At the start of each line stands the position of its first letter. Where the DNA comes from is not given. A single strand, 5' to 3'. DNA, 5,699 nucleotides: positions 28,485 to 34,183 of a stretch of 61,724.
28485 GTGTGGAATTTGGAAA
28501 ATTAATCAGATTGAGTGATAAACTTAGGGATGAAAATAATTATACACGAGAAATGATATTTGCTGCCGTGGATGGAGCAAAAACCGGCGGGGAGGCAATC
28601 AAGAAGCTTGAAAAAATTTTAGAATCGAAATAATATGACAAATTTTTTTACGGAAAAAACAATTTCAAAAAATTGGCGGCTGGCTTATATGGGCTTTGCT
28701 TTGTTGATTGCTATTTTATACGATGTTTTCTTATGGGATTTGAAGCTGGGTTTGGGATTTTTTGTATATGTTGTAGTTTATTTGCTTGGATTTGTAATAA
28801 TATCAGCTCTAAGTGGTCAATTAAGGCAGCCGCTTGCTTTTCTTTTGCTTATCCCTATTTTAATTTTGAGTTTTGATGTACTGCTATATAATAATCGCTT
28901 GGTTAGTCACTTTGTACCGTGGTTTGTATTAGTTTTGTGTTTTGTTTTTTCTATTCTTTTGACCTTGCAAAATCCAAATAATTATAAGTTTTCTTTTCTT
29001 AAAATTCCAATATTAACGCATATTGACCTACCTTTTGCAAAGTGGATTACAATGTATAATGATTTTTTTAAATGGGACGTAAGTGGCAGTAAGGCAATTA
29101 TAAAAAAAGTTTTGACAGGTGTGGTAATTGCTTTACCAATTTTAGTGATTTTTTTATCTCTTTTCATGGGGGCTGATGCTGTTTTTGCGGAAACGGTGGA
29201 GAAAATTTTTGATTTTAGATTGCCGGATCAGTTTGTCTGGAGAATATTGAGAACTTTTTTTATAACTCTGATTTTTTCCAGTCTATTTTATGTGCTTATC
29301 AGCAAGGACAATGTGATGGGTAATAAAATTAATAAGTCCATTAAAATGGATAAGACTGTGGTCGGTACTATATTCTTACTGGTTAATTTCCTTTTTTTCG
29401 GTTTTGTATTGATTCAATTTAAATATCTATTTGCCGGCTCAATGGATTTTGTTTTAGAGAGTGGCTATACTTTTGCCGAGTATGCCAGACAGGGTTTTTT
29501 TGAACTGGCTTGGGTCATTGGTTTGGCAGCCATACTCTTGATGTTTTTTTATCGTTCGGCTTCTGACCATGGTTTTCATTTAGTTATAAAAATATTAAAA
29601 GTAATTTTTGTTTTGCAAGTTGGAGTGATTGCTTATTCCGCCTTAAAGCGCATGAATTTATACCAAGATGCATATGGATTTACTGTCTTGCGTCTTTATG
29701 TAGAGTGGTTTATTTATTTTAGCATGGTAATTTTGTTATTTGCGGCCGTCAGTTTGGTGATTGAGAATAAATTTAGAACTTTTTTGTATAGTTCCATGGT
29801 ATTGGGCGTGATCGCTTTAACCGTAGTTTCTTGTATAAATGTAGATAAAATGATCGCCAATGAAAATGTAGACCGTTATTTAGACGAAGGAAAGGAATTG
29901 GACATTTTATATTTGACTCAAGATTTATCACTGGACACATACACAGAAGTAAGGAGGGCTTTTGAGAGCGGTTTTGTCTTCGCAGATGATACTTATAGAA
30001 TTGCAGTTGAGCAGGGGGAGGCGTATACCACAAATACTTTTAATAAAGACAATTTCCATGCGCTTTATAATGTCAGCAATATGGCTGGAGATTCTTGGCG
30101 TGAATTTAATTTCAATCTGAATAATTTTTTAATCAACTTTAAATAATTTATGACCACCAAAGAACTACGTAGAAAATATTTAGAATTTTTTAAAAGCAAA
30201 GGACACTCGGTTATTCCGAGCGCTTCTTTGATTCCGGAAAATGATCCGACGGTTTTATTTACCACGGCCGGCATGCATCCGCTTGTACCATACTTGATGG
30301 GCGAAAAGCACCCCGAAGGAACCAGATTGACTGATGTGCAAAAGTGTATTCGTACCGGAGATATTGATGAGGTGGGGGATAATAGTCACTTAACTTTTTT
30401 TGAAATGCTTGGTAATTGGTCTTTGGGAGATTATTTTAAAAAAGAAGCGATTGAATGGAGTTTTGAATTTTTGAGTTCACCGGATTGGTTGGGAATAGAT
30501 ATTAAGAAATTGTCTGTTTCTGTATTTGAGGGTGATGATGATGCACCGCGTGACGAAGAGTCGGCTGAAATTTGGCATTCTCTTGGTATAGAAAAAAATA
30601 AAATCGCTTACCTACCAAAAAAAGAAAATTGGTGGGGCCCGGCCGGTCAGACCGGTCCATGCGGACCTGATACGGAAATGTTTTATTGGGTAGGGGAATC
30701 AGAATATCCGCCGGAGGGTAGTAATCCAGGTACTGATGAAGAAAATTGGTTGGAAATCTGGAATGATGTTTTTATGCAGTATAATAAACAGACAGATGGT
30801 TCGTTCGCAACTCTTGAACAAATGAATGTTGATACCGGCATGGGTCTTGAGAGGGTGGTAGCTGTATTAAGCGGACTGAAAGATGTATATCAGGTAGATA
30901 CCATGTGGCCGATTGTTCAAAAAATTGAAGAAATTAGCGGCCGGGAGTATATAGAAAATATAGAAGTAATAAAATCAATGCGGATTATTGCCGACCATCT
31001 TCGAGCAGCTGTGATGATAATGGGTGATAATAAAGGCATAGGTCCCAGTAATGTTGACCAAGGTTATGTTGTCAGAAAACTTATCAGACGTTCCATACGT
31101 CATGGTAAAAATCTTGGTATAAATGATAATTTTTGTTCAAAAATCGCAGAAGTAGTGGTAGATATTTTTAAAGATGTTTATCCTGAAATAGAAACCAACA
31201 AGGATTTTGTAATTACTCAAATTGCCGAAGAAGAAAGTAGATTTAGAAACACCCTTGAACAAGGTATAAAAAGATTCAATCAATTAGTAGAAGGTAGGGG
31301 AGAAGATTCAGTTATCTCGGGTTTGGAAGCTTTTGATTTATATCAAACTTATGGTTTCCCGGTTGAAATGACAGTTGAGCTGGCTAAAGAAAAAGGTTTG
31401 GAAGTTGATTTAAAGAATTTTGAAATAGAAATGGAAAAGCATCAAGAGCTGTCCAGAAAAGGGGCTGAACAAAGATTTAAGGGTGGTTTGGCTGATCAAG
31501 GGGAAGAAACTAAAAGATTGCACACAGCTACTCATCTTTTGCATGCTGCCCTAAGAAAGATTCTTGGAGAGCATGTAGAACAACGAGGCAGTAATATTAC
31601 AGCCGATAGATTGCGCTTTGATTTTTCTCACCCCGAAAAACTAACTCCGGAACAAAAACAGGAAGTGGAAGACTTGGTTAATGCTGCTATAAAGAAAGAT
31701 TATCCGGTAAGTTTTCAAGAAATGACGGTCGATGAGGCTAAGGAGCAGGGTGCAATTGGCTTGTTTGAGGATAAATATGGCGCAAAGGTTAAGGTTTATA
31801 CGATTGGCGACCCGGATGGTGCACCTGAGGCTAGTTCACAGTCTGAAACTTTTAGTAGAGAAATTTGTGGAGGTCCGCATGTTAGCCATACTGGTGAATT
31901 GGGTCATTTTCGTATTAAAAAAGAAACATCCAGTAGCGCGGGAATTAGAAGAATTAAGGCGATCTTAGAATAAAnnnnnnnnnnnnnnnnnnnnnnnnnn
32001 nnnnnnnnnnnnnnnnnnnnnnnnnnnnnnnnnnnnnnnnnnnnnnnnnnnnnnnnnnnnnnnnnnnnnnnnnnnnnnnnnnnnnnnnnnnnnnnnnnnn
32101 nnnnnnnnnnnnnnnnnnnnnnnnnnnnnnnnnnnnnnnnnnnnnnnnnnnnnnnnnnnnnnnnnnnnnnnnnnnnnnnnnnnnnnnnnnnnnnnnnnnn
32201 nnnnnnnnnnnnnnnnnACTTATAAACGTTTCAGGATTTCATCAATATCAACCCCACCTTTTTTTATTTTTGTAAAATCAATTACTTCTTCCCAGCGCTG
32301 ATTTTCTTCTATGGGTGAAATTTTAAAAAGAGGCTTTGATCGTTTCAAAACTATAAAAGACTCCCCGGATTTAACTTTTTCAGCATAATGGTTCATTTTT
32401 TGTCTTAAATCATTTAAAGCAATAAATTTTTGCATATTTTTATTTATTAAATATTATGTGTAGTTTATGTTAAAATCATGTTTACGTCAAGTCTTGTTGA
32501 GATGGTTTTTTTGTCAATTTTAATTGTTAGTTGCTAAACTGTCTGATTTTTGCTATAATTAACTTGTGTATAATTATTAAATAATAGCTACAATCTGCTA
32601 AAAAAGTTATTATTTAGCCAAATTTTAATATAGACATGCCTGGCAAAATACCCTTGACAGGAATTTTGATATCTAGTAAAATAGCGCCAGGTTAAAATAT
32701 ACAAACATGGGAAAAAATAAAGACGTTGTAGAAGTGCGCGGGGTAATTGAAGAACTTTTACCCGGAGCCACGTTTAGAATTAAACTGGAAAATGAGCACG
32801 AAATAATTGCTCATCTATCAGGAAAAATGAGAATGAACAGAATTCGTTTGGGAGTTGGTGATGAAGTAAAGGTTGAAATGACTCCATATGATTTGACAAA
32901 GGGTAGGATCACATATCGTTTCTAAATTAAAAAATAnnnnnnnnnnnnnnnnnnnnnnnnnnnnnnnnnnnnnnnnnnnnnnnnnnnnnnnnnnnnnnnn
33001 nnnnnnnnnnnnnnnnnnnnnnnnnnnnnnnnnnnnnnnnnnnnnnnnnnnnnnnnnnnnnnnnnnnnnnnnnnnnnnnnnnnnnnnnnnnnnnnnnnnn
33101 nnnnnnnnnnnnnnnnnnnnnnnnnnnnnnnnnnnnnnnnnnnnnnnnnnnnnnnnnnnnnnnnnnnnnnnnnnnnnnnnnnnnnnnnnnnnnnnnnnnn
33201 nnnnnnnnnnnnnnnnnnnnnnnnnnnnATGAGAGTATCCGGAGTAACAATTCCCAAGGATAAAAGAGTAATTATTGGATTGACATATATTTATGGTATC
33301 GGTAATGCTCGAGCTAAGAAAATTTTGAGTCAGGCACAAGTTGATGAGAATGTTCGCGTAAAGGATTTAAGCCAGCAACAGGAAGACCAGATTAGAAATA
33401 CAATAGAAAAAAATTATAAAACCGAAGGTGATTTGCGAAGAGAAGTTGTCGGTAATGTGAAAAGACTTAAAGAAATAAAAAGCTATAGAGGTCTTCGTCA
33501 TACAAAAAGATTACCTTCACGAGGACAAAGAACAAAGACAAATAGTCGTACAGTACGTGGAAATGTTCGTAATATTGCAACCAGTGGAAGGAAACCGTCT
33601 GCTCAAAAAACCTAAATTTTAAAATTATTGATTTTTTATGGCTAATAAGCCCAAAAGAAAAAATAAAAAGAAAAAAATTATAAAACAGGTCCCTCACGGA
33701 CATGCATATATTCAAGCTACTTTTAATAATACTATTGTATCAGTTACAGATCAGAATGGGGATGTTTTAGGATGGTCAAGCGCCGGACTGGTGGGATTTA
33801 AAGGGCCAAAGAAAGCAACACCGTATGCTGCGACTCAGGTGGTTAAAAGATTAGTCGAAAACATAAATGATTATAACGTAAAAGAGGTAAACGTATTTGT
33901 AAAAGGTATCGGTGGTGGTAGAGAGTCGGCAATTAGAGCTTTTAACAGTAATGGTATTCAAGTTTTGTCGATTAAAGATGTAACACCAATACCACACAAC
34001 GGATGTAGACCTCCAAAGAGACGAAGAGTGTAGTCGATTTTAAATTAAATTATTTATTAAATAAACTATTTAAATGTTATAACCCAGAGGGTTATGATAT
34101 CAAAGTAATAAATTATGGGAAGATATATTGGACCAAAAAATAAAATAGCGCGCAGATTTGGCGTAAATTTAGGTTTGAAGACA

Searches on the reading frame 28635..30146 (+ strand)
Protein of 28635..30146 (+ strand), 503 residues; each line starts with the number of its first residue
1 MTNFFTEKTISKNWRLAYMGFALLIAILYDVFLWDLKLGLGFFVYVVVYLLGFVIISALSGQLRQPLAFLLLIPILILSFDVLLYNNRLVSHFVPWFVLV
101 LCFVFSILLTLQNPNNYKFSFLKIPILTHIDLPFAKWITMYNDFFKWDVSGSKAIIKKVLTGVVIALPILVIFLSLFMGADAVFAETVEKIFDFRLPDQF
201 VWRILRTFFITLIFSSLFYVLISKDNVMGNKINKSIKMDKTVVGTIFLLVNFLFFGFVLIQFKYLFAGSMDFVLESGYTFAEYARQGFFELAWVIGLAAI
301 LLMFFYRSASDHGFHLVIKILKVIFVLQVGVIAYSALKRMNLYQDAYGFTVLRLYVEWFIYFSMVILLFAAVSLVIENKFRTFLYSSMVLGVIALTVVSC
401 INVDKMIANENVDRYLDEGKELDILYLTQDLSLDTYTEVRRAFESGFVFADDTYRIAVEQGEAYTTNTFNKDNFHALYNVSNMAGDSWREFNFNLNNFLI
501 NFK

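Call 64: search_protein_families(library=pfam, proteins=[window:28635-30146:+], max_evalue=0.00001)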
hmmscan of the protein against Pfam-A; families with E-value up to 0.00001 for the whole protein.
window:28635-30146:+ (503 aa): 1 family
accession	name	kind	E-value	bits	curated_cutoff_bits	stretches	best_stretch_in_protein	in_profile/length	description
PF13687.11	DUF4153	-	3.3e-69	234.3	27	1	73-441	2-372/373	Domain of unknown function (DUF4153)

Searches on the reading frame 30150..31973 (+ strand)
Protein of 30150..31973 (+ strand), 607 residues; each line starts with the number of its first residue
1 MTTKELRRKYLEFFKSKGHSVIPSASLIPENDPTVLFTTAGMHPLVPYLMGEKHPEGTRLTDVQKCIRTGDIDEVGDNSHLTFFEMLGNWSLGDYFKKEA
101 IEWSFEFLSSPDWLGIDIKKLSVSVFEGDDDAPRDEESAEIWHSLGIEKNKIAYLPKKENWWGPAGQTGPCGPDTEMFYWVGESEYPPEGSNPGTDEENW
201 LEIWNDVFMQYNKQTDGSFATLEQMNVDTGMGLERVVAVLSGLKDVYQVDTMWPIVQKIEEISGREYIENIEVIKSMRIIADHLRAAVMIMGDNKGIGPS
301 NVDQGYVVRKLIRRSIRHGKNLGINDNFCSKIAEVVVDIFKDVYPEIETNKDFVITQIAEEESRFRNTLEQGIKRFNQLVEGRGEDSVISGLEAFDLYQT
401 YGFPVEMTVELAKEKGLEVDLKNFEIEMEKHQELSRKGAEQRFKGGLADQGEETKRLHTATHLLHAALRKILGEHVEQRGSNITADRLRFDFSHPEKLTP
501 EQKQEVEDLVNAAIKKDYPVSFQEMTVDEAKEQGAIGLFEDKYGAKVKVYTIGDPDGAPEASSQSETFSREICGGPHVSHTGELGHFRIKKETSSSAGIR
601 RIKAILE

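Call 64: search_protein_families(library=pfam, proteins=[window:30150-31973:+], max_evalue=0.00001)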
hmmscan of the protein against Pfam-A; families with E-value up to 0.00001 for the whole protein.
window:30150-31973:+ (607 aa): 2 families
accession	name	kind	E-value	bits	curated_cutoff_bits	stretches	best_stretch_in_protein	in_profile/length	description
PF01411.24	tRNA-synt_2c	-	8.4e-145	483.8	30.3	1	5-462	1-453/552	tRNA synthetases class II (A)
PF07973.19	tRNA_SAD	-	5.6e-15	55.5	24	1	547-602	1-43/44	Threonyl and Alanyl tRNA synthetase second additional domain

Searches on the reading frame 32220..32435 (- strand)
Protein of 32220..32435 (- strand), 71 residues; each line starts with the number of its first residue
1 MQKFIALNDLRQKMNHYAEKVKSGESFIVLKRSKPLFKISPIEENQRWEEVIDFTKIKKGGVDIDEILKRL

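Call 64: search_protein_families(library=pfam, proteins=[window:32220-32435:-], max_evalue=0.00001)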
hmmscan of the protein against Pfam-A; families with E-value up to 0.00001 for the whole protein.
window:32220-32435:- (71 aa): 1 family
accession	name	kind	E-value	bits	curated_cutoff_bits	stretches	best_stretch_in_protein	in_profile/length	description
PF02604.26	PhdYeFM_antitox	-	5.4e-07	29.7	29.8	1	3-66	2-66/74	Antitoxin Phd_YefM, type II toxin-antitoxin system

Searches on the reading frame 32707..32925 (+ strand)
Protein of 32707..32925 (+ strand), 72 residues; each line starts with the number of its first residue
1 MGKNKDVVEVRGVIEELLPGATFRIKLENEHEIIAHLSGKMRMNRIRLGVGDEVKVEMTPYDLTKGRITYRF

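Call 65: search_protein_families(library=pfam, proteins=[window:32707-32925:+], max_evalue=0.00001)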
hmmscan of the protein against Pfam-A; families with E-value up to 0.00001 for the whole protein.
window:32707-32925:+ (72 aa): 1 family
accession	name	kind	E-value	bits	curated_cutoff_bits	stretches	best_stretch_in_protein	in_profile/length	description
PF01176.25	eIF-1a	-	5.3e-24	84.1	30.2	1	9-71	2-64/64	Translation initiation factor 1A / IF-1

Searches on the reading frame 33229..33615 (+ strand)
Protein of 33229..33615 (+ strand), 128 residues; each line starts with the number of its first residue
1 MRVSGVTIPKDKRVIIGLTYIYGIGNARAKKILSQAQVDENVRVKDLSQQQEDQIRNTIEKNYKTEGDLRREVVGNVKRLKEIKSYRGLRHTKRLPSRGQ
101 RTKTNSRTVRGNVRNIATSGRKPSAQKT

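Call 65: search_protein_families(library=pfam, proteins=[window:33229-33615:+], max_evalue=0.00001)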
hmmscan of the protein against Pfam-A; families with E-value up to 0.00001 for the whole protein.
window:33229-33615:+ (128 aa): 1 family
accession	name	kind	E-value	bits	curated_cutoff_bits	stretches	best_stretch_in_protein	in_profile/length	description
PF00416.27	Ribosomal_S13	-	1.2e-28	100.6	31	1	2-108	1-128/128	Ribosomal protein S13/S18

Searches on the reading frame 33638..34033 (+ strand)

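Call 65: search_protein_families(library=pfam, proteins=[window:33638-34033:+], max_evalue=0.00001)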
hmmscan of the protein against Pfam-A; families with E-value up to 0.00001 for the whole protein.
window:33638-34033:+ (131 aa): 1 family
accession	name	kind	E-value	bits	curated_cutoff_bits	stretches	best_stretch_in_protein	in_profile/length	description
PF00411.24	Ribosomal_S11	-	4.9e-40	136.8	25.1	1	21-130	1-110/110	Ribosomal protein S11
